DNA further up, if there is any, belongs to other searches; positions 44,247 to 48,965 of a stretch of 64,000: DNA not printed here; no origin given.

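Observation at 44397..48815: Giant secreted protein built from an 8-cysteine module, with no family I can name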

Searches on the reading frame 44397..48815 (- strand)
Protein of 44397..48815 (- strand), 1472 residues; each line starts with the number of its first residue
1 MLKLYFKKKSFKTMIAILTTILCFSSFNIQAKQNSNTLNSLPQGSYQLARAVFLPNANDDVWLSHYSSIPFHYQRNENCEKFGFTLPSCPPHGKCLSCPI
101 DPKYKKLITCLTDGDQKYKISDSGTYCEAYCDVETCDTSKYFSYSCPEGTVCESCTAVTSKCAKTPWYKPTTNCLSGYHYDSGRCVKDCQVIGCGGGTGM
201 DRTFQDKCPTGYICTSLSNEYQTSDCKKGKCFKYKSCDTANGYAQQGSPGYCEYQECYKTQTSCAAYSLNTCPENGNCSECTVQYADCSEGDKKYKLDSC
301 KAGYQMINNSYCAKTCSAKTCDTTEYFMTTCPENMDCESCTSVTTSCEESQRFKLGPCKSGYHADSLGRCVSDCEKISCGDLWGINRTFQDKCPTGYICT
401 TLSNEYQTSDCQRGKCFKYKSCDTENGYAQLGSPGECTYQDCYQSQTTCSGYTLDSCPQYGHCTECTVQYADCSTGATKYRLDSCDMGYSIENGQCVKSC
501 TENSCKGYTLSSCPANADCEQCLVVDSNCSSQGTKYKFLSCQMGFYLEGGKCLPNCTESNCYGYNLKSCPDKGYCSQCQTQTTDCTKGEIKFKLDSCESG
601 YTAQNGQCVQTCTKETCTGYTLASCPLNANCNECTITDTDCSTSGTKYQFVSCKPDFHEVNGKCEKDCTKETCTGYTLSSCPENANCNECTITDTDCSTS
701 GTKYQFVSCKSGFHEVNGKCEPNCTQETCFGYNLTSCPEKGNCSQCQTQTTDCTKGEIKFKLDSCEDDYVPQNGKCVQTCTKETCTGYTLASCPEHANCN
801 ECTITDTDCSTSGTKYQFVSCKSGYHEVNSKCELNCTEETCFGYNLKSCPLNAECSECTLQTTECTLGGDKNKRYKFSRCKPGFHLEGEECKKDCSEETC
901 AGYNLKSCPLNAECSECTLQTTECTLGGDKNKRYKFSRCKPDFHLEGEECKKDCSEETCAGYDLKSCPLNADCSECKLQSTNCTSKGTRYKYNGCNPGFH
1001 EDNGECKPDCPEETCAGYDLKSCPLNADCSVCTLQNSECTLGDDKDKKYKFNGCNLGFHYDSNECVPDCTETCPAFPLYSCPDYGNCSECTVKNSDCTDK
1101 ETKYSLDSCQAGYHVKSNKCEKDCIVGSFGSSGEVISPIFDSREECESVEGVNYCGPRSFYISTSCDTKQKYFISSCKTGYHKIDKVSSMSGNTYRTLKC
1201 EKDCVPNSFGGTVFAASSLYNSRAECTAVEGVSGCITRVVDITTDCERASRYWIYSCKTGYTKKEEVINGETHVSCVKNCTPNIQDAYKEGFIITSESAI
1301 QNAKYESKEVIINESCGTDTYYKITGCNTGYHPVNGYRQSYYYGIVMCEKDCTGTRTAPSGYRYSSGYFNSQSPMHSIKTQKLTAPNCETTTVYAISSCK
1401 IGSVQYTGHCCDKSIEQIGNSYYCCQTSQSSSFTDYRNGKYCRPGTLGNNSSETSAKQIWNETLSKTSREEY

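Call 5: search_protein_families(library=pfam, proteins=[window:44397-48815:-], max_evalue=10)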
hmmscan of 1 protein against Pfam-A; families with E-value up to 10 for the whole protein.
window:44397-48815:- (1472 aa): 0 families
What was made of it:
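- On EGF-like superfamily (Pfam EGF clan: EGF, EGF_CA, cEGF, hEGF, EGF_MSP1_1): Whole protein: 0 Pfam families at E<=10 (call 5).
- On Furin-like / TNFR-type cysteine-rich repeats: Nothing matches on the whole protein (call 5).
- On Classical autotransporter (type Va): Absent from the window protein (call 5).
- On Lcl / DUF1566 adhesins: Absent here (call 5).
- Closest known: Legionella collagen-like adhesin Lcl and other Lcl_C/DUF1566. Different: The window protein has no Lcl_C domain (call 5).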

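Call 6: search_protein_families(library=ncbifam, proteins=[window:44397-48815:-], max_evalue=10)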
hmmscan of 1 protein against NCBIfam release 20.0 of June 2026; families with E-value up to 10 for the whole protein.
window:44397-48815:- (1472 aa): 0 families
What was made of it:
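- On Curated bacterial Cys-rich repeats in NCBIfam (for example the Myxococcus cysteine-rich repeat TIGR02232): 0 NCBIfam families at E<=10 for the protein (call 6).
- Checked: No Pfam or NCBIfam domain matches at E<=10 (calls 5, 6).
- No S-layer or SLH-type domain is present (calls 5, 6).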

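Call 7: search_solved_structures(query=window:44397-48815:-, max_evalue=10)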
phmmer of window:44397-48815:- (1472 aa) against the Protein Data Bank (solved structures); distinct sequences matched with E-value up to 10: 1.
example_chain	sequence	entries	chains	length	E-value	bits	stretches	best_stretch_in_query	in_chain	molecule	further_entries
9oq7_A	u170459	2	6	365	1.9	9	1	636-697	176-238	Major outer membrane porin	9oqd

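Call 8: find_homologous_proteins(query=window:44397-48815:-, max_evalue=0.001)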
Query window:44397-48815:- (1472 aa): 5 proteins with E <= 0.001 among 1695 candidates.
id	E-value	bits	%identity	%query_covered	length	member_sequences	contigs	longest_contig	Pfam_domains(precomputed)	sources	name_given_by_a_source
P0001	0.0e+0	3436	100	100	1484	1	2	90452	-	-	-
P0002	7.5e-281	953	35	71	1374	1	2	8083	-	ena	-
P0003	4.7e-97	344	36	35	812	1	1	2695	-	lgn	-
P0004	1.8e-35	140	27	62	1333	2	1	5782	-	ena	-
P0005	4.9e-19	86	36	23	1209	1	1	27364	PF07603.18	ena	-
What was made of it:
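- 44397..48815 (-): Coding sequence of the 1,472-aa cysteine-rich protein, stop codon included. Identical to P0001 apart from 12 extra N-terminal residues in the database call (call 8).
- The identical protein is recorded on 2 contigs (call 8).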

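Call 10: find_encoding_contigs(protein=P0001, flank=3000, max_places=4)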
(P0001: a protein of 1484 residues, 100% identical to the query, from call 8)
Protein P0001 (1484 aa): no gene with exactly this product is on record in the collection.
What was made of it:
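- Tried and rejected: find_encoding_contigs could not return the window's own contig (call 10).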

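Call 11: find_encoding_contigs(protein=P0002, flank=10000, max_places=4)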
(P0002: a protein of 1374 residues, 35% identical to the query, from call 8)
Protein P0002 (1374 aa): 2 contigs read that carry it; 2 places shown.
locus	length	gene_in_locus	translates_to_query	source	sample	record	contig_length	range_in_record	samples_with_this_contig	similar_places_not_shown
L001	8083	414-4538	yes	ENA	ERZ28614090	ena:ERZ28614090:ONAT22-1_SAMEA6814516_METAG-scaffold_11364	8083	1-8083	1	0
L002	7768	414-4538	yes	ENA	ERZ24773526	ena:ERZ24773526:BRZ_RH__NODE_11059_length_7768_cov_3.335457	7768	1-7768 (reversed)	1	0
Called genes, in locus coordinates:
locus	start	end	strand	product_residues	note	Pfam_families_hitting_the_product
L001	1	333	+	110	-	?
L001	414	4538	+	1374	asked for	-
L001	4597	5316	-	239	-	PF18912:DZR_2, PF00156:Pribosyltran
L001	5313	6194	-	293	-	PF02629:CoA_binding, PF13607:Succ_CoA_lig, PF00549:Ligase_CoA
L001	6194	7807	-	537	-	PF02657:SufE, PF08442:ATP-grasp_2, PF24948:Citrate_synth_N, PF00549:Ligase_CoA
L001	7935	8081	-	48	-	?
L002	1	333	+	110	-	?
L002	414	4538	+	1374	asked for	-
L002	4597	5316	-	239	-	PF18912:DZR_2, PF00156:Pribosyltran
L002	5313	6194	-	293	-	PF02629:CoA_binding, PF13607:Succ_CoA_lig, PF00549:Ligase_CoA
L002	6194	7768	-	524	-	?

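Call 23: find_encoding_contigs(protein=P0005, flank=10000, max_places=3)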
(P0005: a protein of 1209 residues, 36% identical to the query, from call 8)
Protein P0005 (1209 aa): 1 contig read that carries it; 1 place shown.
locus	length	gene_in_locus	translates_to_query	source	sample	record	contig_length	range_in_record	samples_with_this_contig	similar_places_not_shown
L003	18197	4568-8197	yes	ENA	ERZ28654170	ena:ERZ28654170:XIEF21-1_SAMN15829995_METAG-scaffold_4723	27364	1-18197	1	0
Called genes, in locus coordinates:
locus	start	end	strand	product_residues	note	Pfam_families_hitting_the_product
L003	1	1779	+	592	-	?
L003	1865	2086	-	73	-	-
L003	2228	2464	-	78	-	-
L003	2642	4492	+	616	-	-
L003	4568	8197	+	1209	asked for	PF07603:Lcl_C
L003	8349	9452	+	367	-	PF01555:N6_N4_Mtase, PF18755:RAMA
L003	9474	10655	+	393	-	PF01180:DHO_dh, PF12838:Fer4_7 (weak), PF13187:Fer4_9 (weak), PF13237:Fer4_10, PF14697:Fer4_21, PF00037:Fer4 (weak), PF12797:Fer4_2 (weak), PF12837:Fer4_6 (weak), +2 more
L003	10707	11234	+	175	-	PF01467:CTP_transf_like (weak)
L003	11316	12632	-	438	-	PF01841:Transglut_core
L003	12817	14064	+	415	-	PF02541:Ppx-GppA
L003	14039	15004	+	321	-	PF02541:Ppx-GppA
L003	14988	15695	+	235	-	PF01728:FtsJ, PF13847:Methyltransf_31 (weak)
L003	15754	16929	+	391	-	PF13406:SLT_2, PF01471:PG_binding_1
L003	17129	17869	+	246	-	PF03330:DPBB_1, PF05036:SPOR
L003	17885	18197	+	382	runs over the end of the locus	PF00768:Peptidase_S11, PF13354:Beta-lactamase2, PF07943:PBP5_C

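Call 24: find_encoding_contigs(protein=P0004, flank=10000, max_places=3)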
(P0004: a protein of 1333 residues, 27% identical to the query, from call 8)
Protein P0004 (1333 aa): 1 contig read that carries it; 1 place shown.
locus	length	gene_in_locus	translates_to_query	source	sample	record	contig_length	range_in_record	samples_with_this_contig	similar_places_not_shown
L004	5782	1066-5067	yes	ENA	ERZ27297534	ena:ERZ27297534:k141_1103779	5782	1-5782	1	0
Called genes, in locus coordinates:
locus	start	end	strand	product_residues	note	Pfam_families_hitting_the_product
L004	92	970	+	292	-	PF01988:VIT1 (weak)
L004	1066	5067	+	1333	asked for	-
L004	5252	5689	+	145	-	PF03946:Ribosomal_L11_N, PF00298:Ribosomal_L11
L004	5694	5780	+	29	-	?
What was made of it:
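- Where genomic context was examined, the homologues lie among bacterial genes (calls 11, 23, 24).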

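Call 25: find_encoding_contigs(protein=P0003, flank=10000, max_places=3)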
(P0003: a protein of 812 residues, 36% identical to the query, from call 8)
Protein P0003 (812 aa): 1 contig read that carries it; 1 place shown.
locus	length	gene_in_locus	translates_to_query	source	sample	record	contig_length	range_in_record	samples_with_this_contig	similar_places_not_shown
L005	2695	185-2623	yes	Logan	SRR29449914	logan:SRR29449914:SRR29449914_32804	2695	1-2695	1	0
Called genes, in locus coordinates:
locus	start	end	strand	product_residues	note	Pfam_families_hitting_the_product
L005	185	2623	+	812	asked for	-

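Call 38: find_related_loci(query=window:44397-48815:-, collection=genome_contigs, flank=8000)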
Query window:44397-48815:- (1472 aa) in genome_contigs; peptide patterns used: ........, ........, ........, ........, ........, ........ (x = any residue, [..] = any of these).
43 stretches matched a pattern, but none encodes a relative of the query by tblastn (E <= 1e-3).
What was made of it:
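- Tried and rejected: A genome_contigs scan with the whole protein found no relative, so the exact species is not among the representative genomes (call 38).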
